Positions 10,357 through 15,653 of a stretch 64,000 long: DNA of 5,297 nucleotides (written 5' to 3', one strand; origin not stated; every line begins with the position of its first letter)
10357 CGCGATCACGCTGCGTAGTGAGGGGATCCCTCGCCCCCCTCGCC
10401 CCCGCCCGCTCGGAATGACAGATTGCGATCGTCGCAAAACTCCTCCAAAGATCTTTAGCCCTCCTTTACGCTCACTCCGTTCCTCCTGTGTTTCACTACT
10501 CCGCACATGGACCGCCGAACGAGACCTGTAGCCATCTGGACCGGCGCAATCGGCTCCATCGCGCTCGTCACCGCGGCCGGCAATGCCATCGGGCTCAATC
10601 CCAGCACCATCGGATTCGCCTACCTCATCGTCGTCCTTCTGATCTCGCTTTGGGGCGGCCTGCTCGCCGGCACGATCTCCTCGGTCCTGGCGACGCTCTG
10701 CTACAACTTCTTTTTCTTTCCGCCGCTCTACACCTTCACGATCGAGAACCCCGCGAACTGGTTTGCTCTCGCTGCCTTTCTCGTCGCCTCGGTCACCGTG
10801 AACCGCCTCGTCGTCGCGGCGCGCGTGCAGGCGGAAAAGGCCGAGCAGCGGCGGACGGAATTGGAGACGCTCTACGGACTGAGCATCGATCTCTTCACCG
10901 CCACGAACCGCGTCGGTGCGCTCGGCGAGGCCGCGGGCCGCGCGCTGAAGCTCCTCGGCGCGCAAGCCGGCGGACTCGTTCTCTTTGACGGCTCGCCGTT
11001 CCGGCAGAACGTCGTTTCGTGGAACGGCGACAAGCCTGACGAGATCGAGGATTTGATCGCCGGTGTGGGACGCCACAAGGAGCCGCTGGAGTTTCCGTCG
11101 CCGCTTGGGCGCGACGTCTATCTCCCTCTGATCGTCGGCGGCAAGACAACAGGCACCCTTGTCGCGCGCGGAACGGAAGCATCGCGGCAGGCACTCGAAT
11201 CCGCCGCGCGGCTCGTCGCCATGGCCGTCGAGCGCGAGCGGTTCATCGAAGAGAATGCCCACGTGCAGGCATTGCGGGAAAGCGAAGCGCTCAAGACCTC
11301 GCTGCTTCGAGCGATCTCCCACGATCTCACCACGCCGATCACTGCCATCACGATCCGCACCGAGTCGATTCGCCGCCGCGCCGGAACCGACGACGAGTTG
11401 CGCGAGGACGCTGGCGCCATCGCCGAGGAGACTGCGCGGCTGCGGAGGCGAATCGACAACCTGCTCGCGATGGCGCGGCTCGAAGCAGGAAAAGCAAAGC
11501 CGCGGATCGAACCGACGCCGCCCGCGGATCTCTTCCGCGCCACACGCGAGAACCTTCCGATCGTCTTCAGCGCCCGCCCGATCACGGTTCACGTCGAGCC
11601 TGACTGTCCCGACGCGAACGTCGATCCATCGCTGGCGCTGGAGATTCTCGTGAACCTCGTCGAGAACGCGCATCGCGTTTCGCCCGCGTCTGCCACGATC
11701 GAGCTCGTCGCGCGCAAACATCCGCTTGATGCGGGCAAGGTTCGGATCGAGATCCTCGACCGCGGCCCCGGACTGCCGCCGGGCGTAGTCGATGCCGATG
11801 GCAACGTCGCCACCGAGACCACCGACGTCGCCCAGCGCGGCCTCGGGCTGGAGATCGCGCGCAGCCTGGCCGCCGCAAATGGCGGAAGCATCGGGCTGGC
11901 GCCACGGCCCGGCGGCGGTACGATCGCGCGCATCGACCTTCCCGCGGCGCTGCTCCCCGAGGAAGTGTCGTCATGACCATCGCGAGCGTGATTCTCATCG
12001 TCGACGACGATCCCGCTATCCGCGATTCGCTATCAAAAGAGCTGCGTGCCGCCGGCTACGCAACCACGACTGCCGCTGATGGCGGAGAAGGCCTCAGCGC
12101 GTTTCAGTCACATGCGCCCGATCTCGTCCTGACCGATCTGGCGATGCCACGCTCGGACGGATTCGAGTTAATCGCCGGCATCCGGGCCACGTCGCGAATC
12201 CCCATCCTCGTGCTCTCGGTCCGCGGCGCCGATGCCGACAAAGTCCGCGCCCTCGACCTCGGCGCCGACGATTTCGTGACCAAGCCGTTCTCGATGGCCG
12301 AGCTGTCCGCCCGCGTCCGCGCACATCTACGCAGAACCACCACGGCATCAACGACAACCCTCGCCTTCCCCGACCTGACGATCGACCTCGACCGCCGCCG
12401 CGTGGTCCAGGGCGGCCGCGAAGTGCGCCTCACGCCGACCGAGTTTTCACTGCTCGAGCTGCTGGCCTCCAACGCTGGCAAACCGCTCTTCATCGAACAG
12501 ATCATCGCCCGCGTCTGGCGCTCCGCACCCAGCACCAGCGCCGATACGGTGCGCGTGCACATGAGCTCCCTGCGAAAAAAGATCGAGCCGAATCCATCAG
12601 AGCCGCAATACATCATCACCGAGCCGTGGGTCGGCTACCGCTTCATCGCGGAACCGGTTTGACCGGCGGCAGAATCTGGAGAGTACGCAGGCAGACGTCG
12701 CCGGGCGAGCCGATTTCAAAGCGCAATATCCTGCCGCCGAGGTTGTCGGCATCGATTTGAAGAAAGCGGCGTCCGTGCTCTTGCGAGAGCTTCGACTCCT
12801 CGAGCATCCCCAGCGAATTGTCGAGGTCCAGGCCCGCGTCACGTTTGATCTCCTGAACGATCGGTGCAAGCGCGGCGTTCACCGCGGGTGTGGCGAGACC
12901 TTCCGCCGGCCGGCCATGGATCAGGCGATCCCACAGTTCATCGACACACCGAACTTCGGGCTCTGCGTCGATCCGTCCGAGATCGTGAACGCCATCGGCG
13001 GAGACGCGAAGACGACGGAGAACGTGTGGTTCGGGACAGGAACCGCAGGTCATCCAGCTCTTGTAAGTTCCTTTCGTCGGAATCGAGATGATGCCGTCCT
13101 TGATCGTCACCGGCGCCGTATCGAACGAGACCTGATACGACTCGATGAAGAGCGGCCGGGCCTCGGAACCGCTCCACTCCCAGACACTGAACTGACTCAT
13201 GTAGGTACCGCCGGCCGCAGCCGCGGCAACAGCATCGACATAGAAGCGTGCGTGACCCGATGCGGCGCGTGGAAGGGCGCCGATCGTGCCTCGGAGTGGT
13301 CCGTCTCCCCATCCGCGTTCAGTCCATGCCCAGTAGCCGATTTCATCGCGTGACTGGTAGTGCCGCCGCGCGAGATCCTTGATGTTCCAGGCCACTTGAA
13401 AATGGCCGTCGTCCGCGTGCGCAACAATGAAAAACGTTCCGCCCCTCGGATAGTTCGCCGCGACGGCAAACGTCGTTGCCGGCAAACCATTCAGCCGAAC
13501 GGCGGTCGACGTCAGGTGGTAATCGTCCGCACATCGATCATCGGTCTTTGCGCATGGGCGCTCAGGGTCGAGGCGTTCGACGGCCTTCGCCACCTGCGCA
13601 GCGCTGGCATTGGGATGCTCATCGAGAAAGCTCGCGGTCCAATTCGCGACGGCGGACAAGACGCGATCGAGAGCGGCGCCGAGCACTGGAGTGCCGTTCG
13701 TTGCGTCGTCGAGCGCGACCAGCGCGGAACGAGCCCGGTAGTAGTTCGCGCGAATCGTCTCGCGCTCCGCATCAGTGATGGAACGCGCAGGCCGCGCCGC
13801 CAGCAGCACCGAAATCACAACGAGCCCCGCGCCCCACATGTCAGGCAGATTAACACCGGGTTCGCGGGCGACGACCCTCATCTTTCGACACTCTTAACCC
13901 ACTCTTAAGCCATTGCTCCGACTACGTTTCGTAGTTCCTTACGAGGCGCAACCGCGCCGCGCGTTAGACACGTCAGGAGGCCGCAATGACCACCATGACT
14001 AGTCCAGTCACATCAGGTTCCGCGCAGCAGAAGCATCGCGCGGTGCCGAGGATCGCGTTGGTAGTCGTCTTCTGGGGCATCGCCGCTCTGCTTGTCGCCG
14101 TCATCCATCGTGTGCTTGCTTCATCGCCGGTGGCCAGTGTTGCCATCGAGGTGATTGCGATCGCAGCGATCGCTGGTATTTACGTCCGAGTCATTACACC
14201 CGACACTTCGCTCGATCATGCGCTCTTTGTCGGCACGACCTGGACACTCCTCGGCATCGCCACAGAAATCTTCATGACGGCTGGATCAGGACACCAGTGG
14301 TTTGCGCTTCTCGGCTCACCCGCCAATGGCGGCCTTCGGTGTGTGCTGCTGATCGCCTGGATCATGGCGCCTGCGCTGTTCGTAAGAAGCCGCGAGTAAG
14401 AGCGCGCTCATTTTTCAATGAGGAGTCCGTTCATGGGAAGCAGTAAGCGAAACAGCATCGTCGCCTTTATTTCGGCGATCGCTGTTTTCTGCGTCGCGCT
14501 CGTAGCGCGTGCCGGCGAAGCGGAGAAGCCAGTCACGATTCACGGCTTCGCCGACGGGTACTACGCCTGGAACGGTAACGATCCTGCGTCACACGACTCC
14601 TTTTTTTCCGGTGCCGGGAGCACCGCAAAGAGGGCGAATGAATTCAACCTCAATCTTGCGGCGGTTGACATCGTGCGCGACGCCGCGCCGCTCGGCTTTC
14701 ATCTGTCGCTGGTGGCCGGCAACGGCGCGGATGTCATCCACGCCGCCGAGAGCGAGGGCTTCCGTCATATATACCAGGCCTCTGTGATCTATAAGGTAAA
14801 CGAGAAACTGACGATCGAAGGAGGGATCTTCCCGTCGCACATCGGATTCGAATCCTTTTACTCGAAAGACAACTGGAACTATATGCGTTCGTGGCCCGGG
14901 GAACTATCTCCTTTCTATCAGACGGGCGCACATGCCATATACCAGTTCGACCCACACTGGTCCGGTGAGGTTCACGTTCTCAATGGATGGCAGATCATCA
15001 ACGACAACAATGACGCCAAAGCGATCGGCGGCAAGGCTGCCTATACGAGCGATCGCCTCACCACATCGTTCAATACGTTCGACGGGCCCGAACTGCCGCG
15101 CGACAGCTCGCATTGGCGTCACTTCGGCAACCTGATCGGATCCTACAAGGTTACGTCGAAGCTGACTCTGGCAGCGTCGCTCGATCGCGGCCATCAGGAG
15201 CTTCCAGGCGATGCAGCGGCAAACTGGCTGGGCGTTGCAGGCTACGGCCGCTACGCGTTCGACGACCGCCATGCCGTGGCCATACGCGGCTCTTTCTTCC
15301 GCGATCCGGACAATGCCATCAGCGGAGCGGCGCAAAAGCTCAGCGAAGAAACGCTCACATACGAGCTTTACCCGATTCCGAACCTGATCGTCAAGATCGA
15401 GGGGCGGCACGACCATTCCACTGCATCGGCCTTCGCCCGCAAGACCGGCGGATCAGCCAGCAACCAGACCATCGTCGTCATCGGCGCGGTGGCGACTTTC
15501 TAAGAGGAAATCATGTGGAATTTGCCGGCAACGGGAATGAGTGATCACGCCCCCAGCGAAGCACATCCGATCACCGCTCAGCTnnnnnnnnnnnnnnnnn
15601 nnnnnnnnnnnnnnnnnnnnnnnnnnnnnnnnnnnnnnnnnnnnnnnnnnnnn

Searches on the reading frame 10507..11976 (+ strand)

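Call 8: search_protein_families(library=pfam, proteins=[window:10507-11976:+], max_evalue=0.01)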
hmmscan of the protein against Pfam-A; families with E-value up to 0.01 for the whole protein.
window:10507-11976:+ (489 aa): 5 families
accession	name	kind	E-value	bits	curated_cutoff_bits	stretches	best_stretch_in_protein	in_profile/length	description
PF13493.11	DUF4118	-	1.9e-23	82.7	28.4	1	13-115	3-107/107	Domain of unknown function (DUF4118)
PF02518.31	HATPase_c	-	8.6e-14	52.4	26.4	1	373-480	2-109/111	Histidine kinase-, DNA gyrase B-, and HSP90-like ATPase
PF00512.31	HisKA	-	1.1e-11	45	26.9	1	263-328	2-66/66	His Kinase A (phospho-acceptor) domain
PF13581.12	HATPase_c_2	-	6.2e-05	23.5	27.4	1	379-455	38-109/127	Histidine kinase-like ATPase domain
PF13185.12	GAF_2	-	0.0059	17.2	28.6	0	199-242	87-136/136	GAF domain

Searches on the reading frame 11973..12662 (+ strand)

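Call 8: search_protein_families(library=pfam, proteins=[window:11973-12662:+], max_evalue=0.01)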
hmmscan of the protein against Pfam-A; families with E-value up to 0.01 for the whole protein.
window:11973-12662:+ (229 aa): 2 families
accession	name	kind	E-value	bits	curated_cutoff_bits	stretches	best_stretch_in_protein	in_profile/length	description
PF00072.30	Response_reg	-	1e-29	103.4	30.2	1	7-116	1-111/111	Response regulator receiver domain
PF00486.34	Trans_reg_C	-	3.9e-23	81.8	26.2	1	148-224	1-77/77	Transcriptional regulatory protein, C terminal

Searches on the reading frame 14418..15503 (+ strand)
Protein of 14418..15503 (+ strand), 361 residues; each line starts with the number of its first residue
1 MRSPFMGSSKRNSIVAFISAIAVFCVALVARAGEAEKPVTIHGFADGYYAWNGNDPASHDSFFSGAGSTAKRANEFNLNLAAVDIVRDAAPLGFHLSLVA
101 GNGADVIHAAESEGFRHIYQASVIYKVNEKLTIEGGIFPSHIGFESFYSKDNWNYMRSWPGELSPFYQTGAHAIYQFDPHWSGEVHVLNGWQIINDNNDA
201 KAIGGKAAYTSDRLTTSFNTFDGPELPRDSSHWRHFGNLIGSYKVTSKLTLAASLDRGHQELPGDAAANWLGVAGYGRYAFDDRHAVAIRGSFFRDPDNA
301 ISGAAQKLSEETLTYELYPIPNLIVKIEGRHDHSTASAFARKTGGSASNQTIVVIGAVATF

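Call 9: search_protein_families(library=pfam, proteins=[window:14418-15503:+], max_evalue=0.01)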
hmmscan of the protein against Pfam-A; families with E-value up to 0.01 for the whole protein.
window:14418-15503:+ (361 aa): 1 family
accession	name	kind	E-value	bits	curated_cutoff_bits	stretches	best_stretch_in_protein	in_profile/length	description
PF07642.17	BBP2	-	3.4e-72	244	26.2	1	38-361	1-339/339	Putative beta-barrel porin-2, OmpL-like. bbp2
